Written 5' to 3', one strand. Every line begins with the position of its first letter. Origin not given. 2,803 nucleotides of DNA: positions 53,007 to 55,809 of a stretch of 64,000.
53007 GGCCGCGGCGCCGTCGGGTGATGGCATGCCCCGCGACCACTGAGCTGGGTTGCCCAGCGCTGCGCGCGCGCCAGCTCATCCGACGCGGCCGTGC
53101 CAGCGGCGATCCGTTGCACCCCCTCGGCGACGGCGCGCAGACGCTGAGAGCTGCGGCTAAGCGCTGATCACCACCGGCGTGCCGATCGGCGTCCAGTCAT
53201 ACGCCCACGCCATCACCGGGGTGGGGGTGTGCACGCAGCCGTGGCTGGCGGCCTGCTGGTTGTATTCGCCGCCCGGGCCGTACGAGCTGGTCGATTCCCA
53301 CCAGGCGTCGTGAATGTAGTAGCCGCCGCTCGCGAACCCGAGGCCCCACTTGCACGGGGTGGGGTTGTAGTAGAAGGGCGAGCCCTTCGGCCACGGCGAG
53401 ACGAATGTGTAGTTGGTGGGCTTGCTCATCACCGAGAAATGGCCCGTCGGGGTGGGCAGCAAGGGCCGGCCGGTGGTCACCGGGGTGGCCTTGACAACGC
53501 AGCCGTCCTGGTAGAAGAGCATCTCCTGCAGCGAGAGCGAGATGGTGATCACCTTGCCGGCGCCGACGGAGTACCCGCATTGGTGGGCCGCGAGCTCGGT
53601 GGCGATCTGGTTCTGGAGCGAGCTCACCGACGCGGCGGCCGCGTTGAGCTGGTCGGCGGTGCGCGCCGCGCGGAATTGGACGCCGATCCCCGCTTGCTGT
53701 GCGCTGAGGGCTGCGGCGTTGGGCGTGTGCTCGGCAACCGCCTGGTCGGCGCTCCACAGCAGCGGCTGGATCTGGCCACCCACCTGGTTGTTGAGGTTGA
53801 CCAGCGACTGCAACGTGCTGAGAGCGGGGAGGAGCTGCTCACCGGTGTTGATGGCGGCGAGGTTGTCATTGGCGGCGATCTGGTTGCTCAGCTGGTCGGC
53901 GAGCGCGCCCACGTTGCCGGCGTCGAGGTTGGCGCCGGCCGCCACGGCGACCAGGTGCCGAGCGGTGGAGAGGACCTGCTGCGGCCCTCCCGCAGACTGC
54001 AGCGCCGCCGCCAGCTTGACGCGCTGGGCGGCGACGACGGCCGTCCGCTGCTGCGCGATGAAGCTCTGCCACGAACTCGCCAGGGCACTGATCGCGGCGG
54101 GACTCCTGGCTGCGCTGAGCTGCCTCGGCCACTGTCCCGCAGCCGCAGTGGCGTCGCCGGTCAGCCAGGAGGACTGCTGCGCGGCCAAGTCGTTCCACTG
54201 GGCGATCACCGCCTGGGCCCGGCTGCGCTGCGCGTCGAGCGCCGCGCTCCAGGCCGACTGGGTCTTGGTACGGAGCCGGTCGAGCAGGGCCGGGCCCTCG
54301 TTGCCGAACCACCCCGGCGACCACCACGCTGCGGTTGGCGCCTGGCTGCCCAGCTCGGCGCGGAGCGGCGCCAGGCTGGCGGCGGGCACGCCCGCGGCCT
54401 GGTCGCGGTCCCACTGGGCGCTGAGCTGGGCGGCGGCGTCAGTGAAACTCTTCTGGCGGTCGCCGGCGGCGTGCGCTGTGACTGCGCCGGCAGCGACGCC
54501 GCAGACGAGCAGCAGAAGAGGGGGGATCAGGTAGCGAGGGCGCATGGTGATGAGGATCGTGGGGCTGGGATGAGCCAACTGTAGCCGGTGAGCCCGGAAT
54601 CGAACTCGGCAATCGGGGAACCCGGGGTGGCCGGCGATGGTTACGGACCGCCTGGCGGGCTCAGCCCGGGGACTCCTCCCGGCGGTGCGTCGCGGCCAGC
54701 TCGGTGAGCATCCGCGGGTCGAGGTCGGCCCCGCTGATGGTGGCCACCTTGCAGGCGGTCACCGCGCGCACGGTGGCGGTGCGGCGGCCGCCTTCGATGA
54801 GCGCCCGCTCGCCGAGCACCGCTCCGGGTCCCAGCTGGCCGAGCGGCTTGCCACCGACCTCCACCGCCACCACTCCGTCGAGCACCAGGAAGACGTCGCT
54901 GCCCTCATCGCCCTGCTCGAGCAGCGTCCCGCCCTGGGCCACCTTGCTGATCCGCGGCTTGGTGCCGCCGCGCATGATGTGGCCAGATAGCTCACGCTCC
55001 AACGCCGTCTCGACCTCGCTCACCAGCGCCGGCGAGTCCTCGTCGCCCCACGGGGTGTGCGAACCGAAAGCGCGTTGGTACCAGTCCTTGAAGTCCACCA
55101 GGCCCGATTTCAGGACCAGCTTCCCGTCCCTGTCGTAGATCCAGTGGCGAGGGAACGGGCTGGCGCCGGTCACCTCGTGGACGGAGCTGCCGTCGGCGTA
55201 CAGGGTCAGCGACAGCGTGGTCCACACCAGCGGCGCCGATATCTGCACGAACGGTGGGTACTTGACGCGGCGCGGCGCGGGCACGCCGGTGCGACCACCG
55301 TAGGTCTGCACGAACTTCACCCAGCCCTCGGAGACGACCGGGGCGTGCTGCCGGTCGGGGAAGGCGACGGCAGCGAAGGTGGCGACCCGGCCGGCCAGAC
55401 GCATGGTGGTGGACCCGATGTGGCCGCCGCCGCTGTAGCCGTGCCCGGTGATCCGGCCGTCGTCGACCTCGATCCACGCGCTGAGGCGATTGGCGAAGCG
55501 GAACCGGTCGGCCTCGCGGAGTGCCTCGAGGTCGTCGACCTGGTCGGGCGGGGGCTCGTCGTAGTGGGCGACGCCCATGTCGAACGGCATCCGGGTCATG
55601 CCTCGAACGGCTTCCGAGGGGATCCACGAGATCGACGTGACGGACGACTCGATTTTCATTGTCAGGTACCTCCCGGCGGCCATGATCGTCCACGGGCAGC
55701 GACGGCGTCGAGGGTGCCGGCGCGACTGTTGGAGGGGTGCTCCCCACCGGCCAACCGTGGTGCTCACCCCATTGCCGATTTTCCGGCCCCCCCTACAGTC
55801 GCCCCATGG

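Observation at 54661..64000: Compact two-component-to-cyclic-nucleotide module: four coupled HisKA_3 kinases, one REC-HTH-cyclase, and a divergent cNMP-binding protein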

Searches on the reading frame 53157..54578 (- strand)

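Call 3: search_protein_families(library=pfam, proteins=[window:53157-54578:-], max_evalue=0.01)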
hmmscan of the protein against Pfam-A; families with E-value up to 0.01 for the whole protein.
window:53157-54578:- (473 aa): 1 family
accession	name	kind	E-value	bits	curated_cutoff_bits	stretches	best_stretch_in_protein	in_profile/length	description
PF03734.19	YkuD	-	3.8e-22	79.9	23.4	1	342-471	2-146/146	L,D-transpeptidase catalytic domain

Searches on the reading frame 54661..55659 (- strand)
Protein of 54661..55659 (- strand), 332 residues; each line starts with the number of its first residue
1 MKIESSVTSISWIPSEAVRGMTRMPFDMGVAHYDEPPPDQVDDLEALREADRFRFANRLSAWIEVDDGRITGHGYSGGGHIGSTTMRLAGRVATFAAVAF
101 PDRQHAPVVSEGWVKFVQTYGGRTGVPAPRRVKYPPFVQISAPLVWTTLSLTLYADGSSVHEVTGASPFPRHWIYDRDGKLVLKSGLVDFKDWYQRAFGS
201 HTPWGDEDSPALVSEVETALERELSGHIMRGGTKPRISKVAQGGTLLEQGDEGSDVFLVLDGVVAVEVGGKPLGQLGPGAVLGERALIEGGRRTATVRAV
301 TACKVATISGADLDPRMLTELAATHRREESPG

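Call 3: search_protein_families(library=pfam, proteins=[window:54661-55659:-], max_evalue=0.01)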
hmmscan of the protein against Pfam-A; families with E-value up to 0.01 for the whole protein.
window:54661-55659:- (332 aa): 1 family
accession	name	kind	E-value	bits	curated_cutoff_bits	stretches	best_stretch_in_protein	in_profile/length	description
PF00027.35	cNMP_binding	-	2.8e-15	56.5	27.5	1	239-313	3-82/89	Cyclic nucleotide-binding domain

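Call 6: search_protein_families(library=ncbifam, proteins=[window:54661-55659:-], max_evalue=0.1)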
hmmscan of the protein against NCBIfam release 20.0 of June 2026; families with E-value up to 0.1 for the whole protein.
window:54661-55659:- (332 aa): 4 families
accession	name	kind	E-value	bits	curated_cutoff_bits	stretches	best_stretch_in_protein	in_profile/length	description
TIGR03896.1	cyc_nuc_ocin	subfamily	2.4e-05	23.9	161.05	1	239-317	12-99/317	bacteriocin-type transport-associated protein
NF008732.0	PRK11753.1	equivalog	2.7e-05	23.7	266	1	236-310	24-104/214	cAMP-activated global transcriptional regulator CRP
NF058543.1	ActPatMycb56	equivalog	5.1e-05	22.3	460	1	239-302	23-90/317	acetyltransferase Pat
NF041163.2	encap_f2b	equivalog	0.0029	16.8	400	1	238-314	98-180/450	family 2B encapsulin nanocompartment shell protein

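Call 13: find_homologous_proteins(query=window:54661-55659:-, max_evalue=0.00001)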
Query window:54661-55659:- (332 aa): 8000 proteins with E <= 0.00001 among 8000 candidates; the best 120 are listed.
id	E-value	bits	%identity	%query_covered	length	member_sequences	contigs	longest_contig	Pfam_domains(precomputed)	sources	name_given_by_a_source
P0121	1.8e-198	677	89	99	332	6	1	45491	PF00027.36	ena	-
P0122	9.5e-197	671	89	99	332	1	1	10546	PF00027.36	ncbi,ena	-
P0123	3.6e-196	669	88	99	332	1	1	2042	PF00027.36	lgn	-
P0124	2.2e-193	660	88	99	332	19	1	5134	PF00027.36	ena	-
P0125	5.9e-192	655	87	100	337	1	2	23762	PF00027.36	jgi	jgi:hypothetical protein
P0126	1.4e-191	654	86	99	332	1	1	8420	PF00027.36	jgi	jgi:Cyclic nucleotide-binding domain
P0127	5.0e-188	642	85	100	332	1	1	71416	PF00027.36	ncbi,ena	-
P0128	9.6e-187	638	84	99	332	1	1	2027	PF00027.36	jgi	jgi:hypothetical protein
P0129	7.6e-186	635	84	99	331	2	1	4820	PF00027.36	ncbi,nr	ncbi:MAG TPA: cyclic nucleotide-binding domain-containing protein [Candidatus Deferrimicrobium sp.]|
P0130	9.1e-186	635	85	99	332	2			PF00027.36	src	-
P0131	1.8e-185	634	84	99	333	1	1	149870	PF00027.36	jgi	jgi:hypothetical protein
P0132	5.3e-185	632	85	99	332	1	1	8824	PF00027.36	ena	-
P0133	8.5e-185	632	85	99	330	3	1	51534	PF00027.36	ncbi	-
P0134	1.8e-184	631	82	100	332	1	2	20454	PF00027.36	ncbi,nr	ncbi:MAG: cyclic nucleotide-binding domain-containing protein [Candidatus Dormibacteraeota bacterium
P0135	7.8e-184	629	-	-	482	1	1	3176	PF00027.36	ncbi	-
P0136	1.7e-183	627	82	99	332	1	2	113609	PF00027.36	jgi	jgi:hypothetical protein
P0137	5.0e-183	626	82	100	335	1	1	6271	PF00027.36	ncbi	-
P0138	4.3e-180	616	82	100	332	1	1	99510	PF00027.36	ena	-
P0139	6.2e-180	616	82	99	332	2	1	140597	PF00027.36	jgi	jgi:hypothetical protein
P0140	5.2e-179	613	82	100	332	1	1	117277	PF00027.36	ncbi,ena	-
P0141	1.8e-177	608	85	94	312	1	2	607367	PF00027.36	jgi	jgi:hypothetical protein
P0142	3.6e-176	603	81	99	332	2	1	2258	PF00027.36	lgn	-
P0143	1.4e-175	601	80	99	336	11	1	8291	PF00027.36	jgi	jgi:hypothetical protein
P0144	1.9e-175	601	79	99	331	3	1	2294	PF00027.36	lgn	-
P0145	2.3e-175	601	79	100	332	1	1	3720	PF00027.36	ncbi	-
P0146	4.0e-175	600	79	100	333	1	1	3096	PF00027.36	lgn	-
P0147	4.2e-175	600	78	99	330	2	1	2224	PF00027.36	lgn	-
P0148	6.6e-175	599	80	99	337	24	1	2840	PF00027.36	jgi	-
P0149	8.0e-173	592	79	99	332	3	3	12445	PF00027.36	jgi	jgi:hypothetical protein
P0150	2.5e-172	591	78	99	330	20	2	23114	PF00027.36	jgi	jgi:Cyclic nucleotide-binding domain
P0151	9.9e-172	589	79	99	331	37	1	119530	PF00027.36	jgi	jgi:hypothetical protein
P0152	1.6e-171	588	78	99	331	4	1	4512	PF00027.36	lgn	-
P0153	2.9e-171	587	77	100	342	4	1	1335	PF00027.36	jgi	jgi:hypothetical protein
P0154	1.9e-170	585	79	99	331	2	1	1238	PF00027.36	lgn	-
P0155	2.3e-170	584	76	99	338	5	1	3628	PF00027.36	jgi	jgi:hypothetical protein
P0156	3.3e-170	584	78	99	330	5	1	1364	PF00027.36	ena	-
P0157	4.8e-170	583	77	99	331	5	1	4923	PF00027.36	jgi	jgi:hypothetical protein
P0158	7.9e-170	583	78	99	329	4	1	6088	PF00027.36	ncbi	-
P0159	1.5e-169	582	77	99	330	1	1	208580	PF00027.36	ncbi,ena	-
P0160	2.4e-169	581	78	99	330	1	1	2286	PF00027.36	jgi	jgi:hypothetical protein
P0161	2.7e-169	581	77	99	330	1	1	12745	PF00027.36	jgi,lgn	jgi:hypothetical protein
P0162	2.8e-169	581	78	99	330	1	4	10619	PF00027.36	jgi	jgi:Cyclic nucleotide-binding domain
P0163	2.9e-169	581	79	99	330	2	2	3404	PF00027.36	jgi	jgi:hypothetical protein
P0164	4.0e-169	580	77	99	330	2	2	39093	PF00027.36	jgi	jgi:hypothetical protein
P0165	1.9e-168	578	78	99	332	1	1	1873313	PF00027.36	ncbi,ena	-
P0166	2.4e-168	578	78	99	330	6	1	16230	PF00027.36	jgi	jgi:hypothetical protein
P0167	5.1e-168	577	75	99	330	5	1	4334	PF00027.36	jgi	jgi:hypothetical protein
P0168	1.2e-167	575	76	100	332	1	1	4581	PF00027.36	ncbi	-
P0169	4.9e-167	573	76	99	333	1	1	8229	PF00027.36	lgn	-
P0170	2.1e-166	571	74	99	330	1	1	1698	PF00027.36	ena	-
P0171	2.3e-166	571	77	100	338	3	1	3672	PF00027.36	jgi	jgi:hypothetical protein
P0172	2.1e-164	565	74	99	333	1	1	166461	PF00027.36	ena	-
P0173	2.0e-163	561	73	100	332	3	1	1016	PF00027.36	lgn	-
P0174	3.0e-163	561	75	99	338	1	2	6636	PF00027.36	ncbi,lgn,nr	ncbi:MAG: cyclic nucleotide-binding domain-containing protein [Candidatus Dormibacteraeota bacterium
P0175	9.2e-163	559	73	99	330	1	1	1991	PF00027.36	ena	-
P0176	9.9e-163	559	73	100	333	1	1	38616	PF00027.36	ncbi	-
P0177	2.9e-162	558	74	99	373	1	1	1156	PF00027.36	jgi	jgi:hypothetical protein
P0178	4.4e-162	557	74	99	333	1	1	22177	PF00027.36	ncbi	-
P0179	8.8e-162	556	73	99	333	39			PF00027.36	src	-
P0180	1.9e-161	555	73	99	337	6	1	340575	PF00027.36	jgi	jgi:hypothetical protein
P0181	3.1e-161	554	73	99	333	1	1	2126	PF00027.36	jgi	jgi:hypothetical protein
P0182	3.1e-161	554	74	99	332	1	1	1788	PF00027.36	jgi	jgi:hypothetical protein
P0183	4.1e-161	554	73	99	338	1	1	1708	PF00027.36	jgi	jgi:hypothetical protein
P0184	4.8e-161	554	73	99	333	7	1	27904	PF00027.36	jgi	jgi:hypothetical protein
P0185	5.8e-161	553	73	99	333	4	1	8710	PF00027.36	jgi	jgi:hypothetical protein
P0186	6.2e-161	553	74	99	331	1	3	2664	PF00027.36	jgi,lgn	jgi:hypothetical protein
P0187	6.7e-161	553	74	99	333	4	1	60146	PF00027.36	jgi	jgi:hypothetical protein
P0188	6.8e-161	553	73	99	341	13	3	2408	PF00027.36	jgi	jgi:hypothetical protein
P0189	1.0e-160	553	73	99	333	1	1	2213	PF00027.36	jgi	jgi:Cyclic nucleotide-binding domain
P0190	1.4e-160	552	74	99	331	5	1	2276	PF00027.36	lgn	-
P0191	1.5e-160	552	73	99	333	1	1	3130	PF00027.36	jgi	jgi:hypothetical protein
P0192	2.0e-160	552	72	99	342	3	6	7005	PF00027.36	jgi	jgi:hypothetical protein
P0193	4.7e-160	550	72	99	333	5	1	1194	PF00027.36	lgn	-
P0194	7.3e-160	550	72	99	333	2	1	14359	PF00027.36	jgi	jgi:hypothetical protein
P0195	9.6e-160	549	72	99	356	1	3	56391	PF00027.36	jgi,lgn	jgi:hypothetical protein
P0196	1.1e-159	549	73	99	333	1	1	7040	PF00027.36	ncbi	-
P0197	2.2e-159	548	73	99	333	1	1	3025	PF00027.36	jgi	jgi:Cyclic nucleotide-binding domain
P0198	2.7e-159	548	72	99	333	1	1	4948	PF00027.36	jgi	jgi:hypothetical protein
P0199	3.8e-159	547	73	99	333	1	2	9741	PF00027.36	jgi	jgi:Cyclic nucleotide-binding domain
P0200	6.3e-159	547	72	99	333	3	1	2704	PF00027.36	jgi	-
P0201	9.0e-159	546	70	100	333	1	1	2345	PF00027.36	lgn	-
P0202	1.0e-158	546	71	99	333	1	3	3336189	PF00027.36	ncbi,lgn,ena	ncbi:MAG: cyclic nucleotide-binding domain-containing protein [Candidatus Dormiibacterota bacterium]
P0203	1.4e-158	546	72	99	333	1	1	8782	PF00027.36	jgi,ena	jgi:hypothetical protein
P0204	2.1e-158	545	71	99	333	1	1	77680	PF00027.36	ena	-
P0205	2.2e-158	545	71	99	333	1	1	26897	PF00027.36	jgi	jgi:Cyclic nucleotide-binding domain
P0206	2.4e-158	545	71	99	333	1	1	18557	PF00027.36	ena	-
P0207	3.2e-158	544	71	99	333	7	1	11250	PF00027.36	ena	-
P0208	3.2e-158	544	71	99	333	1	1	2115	PF00027.36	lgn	-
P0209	3.5e-158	544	71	99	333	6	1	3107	PF00027.36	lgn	-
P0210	3.9e-158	544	72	99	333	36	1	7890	PF00027.36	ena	-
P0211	3.9e-158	544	72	99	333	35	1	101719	PF00027.36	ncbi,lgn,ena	ncbi:MAG: cyclic nucleotide-binding domain-containing protein [Candidatus Dormiibacterota bacterium]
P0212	7.0e-158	543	74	99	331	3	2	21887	PF00027.36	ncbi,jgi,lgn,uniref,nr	ncbi:MAG: cyclic nucleotide-binding domain-containing protein [Candidatus Dormibacteraeota bacterium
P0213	7.4e-158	543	71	100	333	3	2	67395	PF00027.36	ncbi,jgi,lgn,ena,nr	ncbi:MAG TPA: cyclic nucleotide-binding domain-containing protein [Candidatus Saccharimonadales bact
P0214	8.9e-158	543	72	99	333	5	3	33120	PF00027.36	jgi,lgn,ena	jgi:hypothetical protein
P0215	9.3e-158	543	71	99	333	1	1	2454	PF00027.36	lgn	-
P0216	1.4e-157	542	71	99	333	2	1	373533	PF00027.36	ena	-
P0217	2.2e-157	542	71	99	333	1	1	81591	PF00027.36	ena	-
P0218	2.4e-157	541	70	99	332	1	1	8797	PF00027.36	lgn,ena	-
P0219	4.0e-157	541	71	99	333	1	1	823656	PF00027.36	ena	-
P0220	4.3e-157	541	70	99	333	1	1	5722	PF00027.36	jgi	jgi:Cyclic nucleotide-binding domain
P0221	4.8e-157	540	72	99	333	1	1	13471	PF00027.36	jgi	jgi:hypothetical protein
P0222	5.2e-157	540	71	99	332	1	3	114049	PF00027.36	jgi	-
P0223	5.2e-157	540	71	99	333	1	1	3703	PF00027.36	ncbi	-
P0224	5.7e-157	540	72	99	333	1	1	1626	PF00027.36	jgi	jgi:Cyclic nucleotide-binding domain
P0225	8.0e-157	540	69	99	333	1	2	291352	PF00027.36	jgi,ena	jgi:hypothetical protein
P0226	8.4e-157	540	70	100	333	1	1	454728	PF00027.36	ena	-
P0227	9.7e-157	539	71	100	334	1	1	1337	PF00027.36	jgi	jgi:hypothetical protein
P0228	1.3e-156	539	71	99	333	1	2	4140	PF00027.36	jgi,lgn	jgi:hypothetical protein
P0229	2.0e-156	538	72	100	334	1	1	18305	PF00027.36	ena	-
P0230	2.2e-156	538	70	100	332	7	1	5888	PF00027.36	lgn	-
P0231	3.4e-156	538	71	99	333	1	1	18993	PF00027.36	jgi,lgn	jgi:Cyclic nucleotide-binding domain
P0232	4.4e-156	537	70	99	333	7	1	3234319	PF00027.36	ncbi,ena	-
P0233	8.1e-156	536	70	100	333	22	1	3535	PF00027.36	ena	-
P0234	9.2e-156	536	71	99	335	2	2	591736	PF00027.36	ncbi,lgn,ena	ncbi:MAG: cyclic nucleotide-binding domain-containing protein [Candidatus Dormiibacterota bacterium]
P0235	9.3e-156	536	70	99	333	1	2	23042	PF00027.36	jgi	jgi:Cyclic nucleotide-binding domain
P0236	9.9e-156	536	73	99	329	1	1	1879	PF00027.36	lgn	-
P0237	1.4e-155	536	70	100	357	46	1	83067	PF00027.36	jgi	jgi:hypothetical protein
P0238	1.6e-155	536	70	99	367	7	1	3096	PF00027.36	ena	-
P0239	1.6e-155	535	78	91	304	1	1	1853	PF00027.36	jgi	jgi:Cyclic nucleotide-binding domain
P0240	2.2e-155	535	71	99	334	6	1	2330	PF00027.36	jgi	jgi:hypothetical protein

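Call 28: predict_structure(alignment_id=A3)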
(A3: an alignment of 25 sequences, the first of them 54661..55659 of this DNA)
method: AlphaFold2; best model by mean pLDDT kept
length: 332 residues; sequences in the alignment: 25
mean_pLDDT: 70.4   pTM: 0.63
mean pLDDT of the five models: 70.4, 66.1, 64.6, 63.2, 62.1
residues with pLDDT >= 90: 56; 70-90: 127; 50-70: 96; < 50: 53
segments of 3 or more residues with pLDDT < 50: 15-34, 128-140, 207-213, 327-332
pLDDT, mean of each block of 10 residues (from residue 1): 91 48 33 59 77 80 92 90 57 63 88 92 58 42 73 92 64 83 65 66 50 48 59 76 90 81 80 71 73 86 81 71 48 36
secondary structure, 60 per line:
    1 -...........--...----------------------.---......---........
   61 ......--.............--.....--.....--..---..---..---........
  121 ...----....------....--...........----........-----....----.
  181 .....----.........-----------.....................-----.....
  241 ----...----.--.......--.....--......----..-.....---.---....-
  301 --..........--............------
elements in order: E2-12 H44-49 E53-66 E69-81 E84-88 E91-95 E113-123 E128-131 E138-141 E144-154 E159-166 E172-175 E180-185 H190-198 H210-230 E236-240 E245-247 E255-261 E264-268 E271-276 H284-288 E296-299 E303-309 H315-326

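Call 32: fold_search(model_id=the predicted structure, library=pdb)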
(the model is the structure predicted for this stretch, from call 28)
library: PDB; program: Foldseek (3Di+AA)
matches with E <= 10: 1303; with E <= 0.001: 588
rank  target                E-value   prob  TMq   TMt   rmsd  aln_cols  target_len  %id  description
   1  3u11_A                4.4e-08  1.00  0.26  0.42  16.1       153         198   24  Tetramerization dynamics of the C-terminus underlies isoform-specific cAMP-gating in HCN channels (released 2011-10-26)
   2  3fhi_B                7.3e-08  1.00  0.23  0.50   9.0       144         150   24  Crystal structure of a complex between the catalytic and regulatory (RI{alpha}) subunits of PKA (released 2009-04-14)
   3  3d0s_A                7.3e-08  1.00  0.25  0.36   9.7       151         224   16  cAMP receptor protein from m.tuberculosis, cAMP-free form (released 2009-02-03)
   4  4muv_B                7.7e-08  1.00  0.24  0.55  10.7       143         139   30  M. loti cyclic-nucleotide binding domain mutant displaying inverted ligand selectivity, cyclic-GMP bound (released 2014-06-25)
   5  2pqq_B                1.0e-07  1.00  0.23  0.50   8.0       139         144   24  Structural Genomics, the crystal structure of the N-terminal domain of a transcriptional regulator from Streptomyces c (released 2007-06-05)
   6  5dyl                  1.1e-07  1.00  0.27  0.12  11.9       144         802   21  Crystal structure of the cGMP-dependent protein kinase PKG from Plasmodium Vivax - Apo form (released 2015-11-04)
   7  8vtb_A                1.1e-07  1.00  0.26  0.22  15.4       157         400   22  SthK R120A R124A in the presence of PIP2 and cAMP (released 2024-09-25)
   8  8jsk_A                1.1e-07  1.00  0.27  0.53  10.6       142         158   26  Crystal structure of an N-terminal cyclic nucleotide-binding domain of a PycTIR from Pseudovibrio sp. in complex with  (released 2024-07-03)
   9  4ku8_A                1.3e-07  1.00  0.25  0.51  10.3       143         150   21  Structures of PKGI Reveal a cGMP-Selective Activation Mechanism (released 2014-01-15)
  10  2qcs_B                1.3e-07  1.00  0.23  0.26   9.3       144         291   23  A complex structure between the Catalytic and Regulatory subunit of Protein Kinase A that represents the inhibited sta (released 2007-11-06)
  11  1vp6_A                1.3e-07  1.00  0.25  0.59  11.9       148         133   26  M.loti ion channel cylic nucleotide binding domain (released 2004-10-26)
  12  2pqq_C                1.3e-07  1.00  0.24  0.51   7.8       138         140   25  Structural Genomics, the crystal structure of the N-terminal domain of a transcriptional regulator from Streptomyces c (released 2007-06-05)
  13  5khh                  1.4e-07  1.00  0.26  0.42  16.8       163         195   24  HCN2 CNBD in complex with inosine-3', 5'-cyclic monophosphate (cIMP) (released 2016-09-14)
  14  5jon_B                1.5e-07  1.00  0.25  0.17   8.7       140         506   24  Crystal structure of the unliganded form of HCN2 CNBD (released 2016-11-30)
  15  5khj_A                1.5e-07  1.00  0.25  0.41  16.0       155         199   24  HCN2 CNBD in complex with uridine-3', 5'-cyclic monophosphate (cUMP) (released 2016-09-14)
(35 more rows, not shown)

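Call 37: search_protein_families(library=padloc, proteins=[window:54661-55659:-], max_evalue=0.01)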
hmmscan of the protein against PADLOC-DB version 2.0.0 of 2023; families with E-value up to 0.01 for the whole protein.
window:54661-55659:- (332 aa): 5 families
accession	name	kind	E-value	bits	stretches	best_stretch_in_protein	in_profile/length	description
PDLC00731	Effector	-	2.8e-12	44.3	1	236-314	41-120/306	TIR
PDLC02371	PycTIR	-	5.1e-12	43.7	1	237-314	39-117/288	-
PDLC00732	Effector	-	1.4e-09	35.3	1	234-313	35-115/301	TIR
PDLC00734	PycC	-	1.5e-08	32.2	1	235-314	33-117/374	Pycsar cyclase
PDLC00730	Effector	-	6.4e-06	23.6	1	240-304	61-126/299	TIR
